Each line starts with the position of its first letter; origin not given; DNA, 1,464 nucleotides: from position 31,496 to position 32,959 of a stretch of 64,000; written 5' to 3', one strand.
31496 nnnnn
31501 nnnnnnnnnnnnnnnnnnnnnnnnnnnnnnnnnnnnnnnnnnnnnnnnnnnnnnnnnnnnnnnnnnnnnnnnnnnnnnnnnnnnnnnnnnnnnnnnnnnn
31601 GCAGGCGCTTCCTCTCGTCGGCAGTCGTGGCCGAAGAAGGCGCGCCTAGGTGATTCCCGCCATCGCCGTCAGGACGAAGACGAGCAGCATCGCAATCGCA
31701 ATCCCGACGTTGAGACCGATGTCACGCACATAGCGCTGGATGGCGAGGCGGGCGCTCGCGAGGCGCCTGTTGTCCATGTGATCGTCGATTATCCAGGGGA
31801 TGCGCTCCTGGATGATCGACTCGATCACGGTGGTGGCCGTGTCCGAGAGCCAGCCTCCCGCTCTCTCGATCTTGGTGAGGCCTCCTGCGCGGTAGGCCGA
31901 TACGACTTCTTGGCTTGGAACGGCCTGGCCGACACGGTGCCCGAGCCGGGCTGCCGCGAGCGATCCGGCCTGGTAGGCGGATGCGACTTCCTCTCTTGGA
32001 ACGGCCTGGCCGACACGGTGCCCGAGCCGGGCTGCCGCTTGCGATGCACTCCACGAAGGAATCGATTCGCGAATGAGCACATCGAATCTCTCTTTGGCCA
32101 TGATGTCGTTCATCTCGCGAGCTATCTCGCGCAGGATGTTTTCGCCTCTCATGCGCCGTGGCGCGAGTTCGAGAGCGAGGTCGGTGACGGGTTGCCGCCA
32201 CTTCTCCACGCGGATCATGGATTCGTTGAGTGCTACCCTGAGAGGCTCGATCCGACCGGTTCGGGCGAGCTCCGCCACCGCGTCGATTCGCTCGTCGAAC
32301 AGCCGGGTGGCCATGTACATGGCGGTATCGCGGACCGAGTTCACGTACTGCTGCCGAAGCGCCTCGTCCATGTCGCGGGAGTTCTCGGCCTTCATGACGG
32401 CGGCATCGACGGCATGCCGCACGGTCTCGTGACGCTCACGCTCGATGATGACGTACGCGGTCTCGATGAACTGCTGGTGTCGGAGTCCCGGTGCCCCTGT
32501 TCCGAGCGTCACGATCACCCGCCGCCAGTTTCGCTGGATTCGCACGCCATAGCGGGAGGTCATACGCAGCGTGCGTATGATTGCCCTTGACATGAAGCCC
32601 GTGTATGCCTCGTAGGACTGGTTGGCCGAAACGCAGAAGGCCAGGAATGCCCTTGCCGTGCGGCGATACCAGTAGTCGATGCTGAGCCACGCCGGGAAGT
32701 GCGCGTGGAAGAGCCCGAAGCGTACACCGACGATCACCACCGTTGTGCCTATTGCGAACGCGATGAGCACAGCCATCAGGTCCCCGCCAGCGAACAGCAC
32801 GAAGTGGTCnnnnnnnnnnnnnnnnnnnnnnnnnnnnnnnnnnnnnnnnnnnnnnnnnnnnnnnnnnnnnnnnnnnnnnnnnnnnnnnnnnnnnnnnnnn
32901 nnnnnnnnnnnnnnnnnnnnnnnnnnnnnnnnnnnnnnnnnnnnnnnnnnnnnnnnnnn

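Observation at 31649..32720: About 360-aa non-canonical C-terminal extension on the MrpA/NuoL-like subunit, ending in a lone TM anchor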

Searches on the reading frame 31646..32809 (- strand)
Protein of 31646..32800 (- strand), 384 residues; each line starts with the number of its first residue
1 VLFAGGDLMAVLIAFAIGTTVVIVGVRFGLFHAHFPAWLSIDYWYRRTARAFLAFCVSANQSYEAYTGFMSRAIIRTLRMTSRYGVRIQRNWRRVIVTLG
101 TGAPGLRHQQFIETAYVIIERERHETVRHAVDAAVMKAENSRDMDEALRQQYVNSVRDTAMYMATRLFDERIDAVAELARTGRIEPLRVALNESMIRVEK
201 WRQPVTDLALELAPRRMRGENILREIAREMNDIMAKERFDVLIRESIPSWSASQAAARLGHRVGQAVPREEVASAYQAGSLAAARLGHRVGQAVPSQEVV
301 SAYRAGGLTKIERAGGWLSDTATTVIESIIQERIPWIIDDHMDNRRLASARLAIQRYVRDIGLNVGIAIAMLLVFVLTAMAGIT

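Call 6: search_protein_families(library=ncbifam, proteins=[window:31646-32800:-], max_evalue=0.1)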
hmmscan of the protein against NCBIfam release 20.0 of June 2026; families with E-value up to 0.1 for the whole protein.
window:31646-32800:- (384 aa): 1 family
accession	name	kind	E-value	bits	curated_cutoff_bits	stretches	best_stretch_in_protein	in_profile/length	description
NF049971.1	CRISPR_Cas9d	exception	0.07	11.7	375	1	60-159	637-742/986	type II CRISPR RNA-guided endonuclease Cas9d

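Call 7: search_protein_families(library=pfam, proteins=[window:31646-32800:-], max_evalue=0.01)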
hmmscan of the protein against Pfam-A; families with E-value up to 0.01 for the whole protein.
window:31646-32800:- (384 aa): 0 families

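Call 8: find_homologous_proteins(query=window:31649-32719:-)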
Query seq(357 aa): 8000 candidates shared short words with the query, none scored E <= 0.001.

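Call 16: search_protein_representatives(protein=window:31649-32719:-)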
Query: 357 residues. Proteins with E-value up to 0.001 (for the whole library): 35; up to 1e-10: 22; up to 1e-30: 4. The best 35 are listed.
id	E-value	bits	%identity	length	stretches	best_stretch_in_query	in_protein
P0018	7.6e-63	229.1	41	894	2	1-223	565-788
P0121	2.3e-53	197.9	37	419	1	1-351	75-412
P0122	2.0e-44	168.5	42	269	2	60-217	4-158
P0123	1.6e-40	155.7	38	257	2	69-223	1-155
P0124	2.8e-28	115.5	30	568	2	25-355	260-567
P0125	8.4e-27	110.6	40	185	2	257-351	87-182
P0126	3.6e-26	108.5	31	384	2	59-353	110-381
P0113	1.7e-25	106.3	34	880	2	2-228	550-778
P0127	2.9e-22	95.7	36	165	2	268-350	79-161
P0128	8.2e-20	87.6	51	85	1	273-352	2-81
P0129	7.4e-19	84.5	34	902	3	58-210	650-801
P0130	1.3e-18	83.7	45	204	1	1-107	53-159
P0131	4.6e-18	81.9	31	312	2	2-214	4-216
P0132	8.5e-16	74.4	27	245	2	248-352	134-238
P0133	8.8e-16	74.4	29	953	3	56-224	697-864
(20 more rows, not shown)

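Call 32: search_solved_structures(query=window:31649-32719:-, max_evalue=10)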
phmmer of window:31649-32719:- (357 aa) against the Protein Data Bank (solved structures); distinct sequences matched with E-value up to 10: 8.
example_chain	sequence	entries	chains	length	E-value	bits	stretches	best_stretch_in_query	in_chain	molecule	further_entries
3g23_A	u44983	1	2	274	0.0077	18.7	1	227-294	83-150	LD-carboxypeptidase A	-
3q6d_A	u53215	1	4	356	0.31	13.4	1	71-217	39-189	Proline dipeptidase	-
8wv3_A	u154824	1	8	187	0.33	13.3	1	270-319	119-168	ADP-ribose pyrophosphatase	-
9jax_E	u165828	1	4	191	0.35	13.2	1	270-319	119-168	ADP-ribose pyrophosphatase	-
6oqa_C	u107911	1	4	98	0.46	12.8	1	155-203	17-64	Centrosome-associated protein CEP250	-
8zr8_A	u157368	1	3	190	0.47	12.8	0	270-317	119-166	Methanol dehydrogenase activator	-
3wi5_A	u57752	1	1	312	0.55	12.6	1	223-292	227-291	Major outer membrane protein P.IB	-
7onh_A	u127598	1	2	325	0.89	11.9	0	275-321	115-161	SAKe6BE-L3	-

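Call 33: search_protein_families(library=pfam, proteins=[window:31649-32719:-], max_evalue=10)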
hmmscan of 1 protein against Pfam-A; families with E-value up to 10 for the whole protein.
window:31649-32719:- (357 aa): 0 families

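Call 39: search_solved_structures(query=A3, max_evalue=1)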
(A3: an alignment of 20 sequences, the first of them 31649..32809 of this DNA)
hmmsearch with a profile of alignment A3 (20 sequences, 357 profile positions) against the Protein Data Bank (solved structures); distinct sequences matched with E-value up to 1: 0.

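Call 45: predict_structure(alignment_id=A3)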
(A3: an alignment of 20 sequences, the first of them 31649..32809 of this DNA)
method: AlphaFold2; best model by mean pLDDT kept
length: 387 residues; sequences in the alignment: 20
mean_pLDDT: 73.6   pTM: 0.47
mean pLDDT of the five models: 73.6, 72.9, 72.6, 70.4, 69.2
residues with pLDDT >= 90: 134; 70-90: 87; 50-70: 106; < 50: 60
segments of 3 or more residues with pLDDT < 50: 1-6, 264-268, 286-311, 331-346
pLDDT, mean of each block of 10 residues (from residue 1): 52 75 69 59 75 89 91 88 76 65 60 90 97 98 92 97 98 94 84 93 96 98 96 96 92 59 49 58 49 37 38 58 59 42 46 60 61 74 61
secondary structure, 60 per line:
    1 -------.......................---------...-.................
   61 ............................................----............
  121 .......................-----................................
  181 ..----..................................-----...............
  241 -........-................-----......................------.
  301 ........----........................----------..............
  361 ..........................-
elements in order: H8-30 H44-104 H109-143 H149-182 H187-220 H226-240 H242-249 H251-266 H272-293 H300-308 H313-336 H347-386

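Call 78: fold_search(model_id=the predicted structure, library=pdb)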
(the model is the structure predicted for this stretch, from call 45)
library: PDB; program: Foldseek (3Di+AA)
matches with E <= 10: 496; with E <= 0.001: 0
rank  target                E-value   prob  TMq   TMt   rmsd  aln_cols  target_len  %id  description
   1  9cpc_3R               1.2e-01  0.38  0.13  0.19  29.2       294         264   14  Atomic model of porcine brain ventricles cilia doublet microtubule (48-nm periodicity) (released 2024-10-23)
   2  5cwo_A                1.8e-01  0.33  0.12  0.19  18.0       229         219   15  Crystal structure of de novo designed helical repeat protein DHR76 (released 2015-12-16)
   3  4wid_A                2.2e-01  0.28  0.14  0.14  33.1       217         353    9  Crystal structure of the immediate-early 1 protein (IE1) at 2.31 angstrom (tetragonal form after crystal dehydration) (released 2014-10-29)
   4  4nqi_D                2.7e-01  0.16  0.12  0.18  34.8       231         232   15  Structure of the N-terminal I-BAR domain (1-259) of D.Discoideum IBARa (released 2014-02-05)
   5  4nqi_B                3.3e-01  0.15  0.11  0.18  34.5       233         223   14  Structure of the N-terminal I-BAR domain (1-259) of D.Discoideum IBARa (released 2014-02-05)
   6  9ly2_R                3.5e-01  0.21  0.15  0.16  22.5       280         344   13  A Cryo-EM structure of LA-PTH-PTH1R-V2RT-Beta-arrestin1 complex (state 1 conformation) (released 2026-03-04)
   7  8to0_BJ               3.5e-01  0.16  0.14  0.13  60.4       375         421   13  48-nm repeating structure of doublets from mouse sperm flagella (released 2023-11-01)
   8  9jih_B                3.6e-01  0.13  0.11  0.15  34.3       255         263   14  Crystal structure of BAR domain of ACAP4 (released 2026-01-14)
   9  4wic_B                3.8e-01  0.16  0.13  0.15  34.1       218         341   14  Immediate-early 1 protein (IE1) of rhesus macaque cytomegalovirus (released 2015-07-15)
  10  5cwf_B                4.0e-01  0.15  0.11  0.19  18.8       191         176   12  Crystal structure of de novo designed helical repeat protein DHR8 (released 2015-12-16)
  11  9s98_C                4.0e-01  0.08  0.09  0.15  23.6       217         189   16  CdvB2 filament - high twist, class A (released 2026-01-28)
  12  4nqi_C                4.2e-01  0.14  0.11  0.17  34.6       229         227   15  Structure of the N-terminal I-BAR domain (1-259) of D.Discoideum IBARa (released 2014-02-05)
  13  2d4c_D                4.2e-01  0.10  0.10  0.15  31.0       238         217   14  Crystal structure of the endophilin BAR domain mutant (released 2006-07-11)
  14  4wic_D                4.9e-01  0.20  0.14  0.16  33.6       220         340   10  Immediate-early 1 protein (IE1) of rhesus macaque cytomegalovirus (released 2015-07-15)
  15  7rro_D0               5.1e-01  0.16  0.14  0.18  27.3       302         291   12  Structure of the 48-nm repeat doublet microtubule from bovine tracheal cilia (released 2021-10-27)
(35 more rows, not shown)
